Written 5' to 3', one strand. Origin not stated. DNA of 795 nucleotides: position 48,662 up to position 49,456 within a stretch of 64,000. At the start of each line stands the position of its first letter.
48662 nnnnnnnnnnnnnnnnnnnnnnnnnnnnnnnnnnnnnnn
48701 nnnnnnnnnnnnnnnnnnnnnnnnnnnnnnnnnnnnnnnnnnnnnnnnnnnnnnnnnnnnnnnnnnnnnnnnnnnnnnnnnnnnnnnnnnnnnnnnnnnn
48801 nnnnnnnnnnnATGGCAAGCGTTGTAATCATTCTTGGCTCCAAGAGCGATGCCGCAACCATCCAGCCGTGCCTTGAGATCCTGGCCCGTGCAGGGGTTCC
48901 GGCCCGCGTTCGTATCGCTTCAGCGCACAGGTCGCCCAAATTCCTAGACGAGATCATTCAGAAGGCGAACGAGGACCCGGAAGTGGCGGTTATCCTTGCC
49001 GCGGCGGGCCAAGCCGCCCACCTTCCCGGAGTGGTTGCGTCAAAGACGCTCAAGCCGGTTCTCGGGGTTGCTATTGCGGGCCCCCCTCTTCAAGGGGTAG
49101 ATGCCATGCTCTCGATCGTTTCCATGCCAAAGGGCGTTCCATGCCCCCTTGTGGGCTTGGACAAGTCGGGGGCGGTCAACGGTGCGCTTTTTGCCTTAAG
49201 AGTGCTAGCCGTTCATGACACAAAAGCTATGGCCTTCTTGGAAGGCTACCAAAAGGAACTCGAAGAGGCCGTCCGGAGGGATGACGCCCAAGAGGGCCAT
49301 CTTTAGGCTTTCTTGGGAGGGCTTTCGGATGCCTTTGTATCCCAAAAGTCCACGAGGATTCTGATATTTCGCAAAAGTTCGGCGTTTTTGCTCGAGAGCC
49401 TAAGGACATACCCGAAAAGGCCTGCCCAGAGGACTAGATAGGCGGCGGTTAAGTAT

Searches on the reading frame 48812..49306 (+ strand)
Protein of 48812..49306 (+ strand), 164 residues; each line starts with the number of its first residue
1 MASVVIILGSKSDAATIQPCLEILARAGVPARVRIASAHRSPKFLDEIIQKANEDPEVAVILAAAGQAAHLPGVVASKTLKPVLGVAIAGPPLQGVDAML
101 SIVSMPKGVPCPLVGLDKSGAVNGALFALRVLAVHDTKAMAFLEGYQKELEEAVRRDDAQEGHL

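Call 10: search_protein_families(library=pfam, proteins=[window:48812-49306:+], max_evalue=0.00001)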
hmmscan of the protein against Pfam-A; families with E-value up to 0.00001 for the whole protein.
window:48812-49306:+ (164 aa): 1 family
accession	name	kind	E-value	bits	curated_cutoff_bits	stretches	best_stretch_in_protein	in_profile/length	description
PF00731.26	AIRC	-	2.1e-44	151.1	30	1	4-152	2-147/148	AIR carboxylase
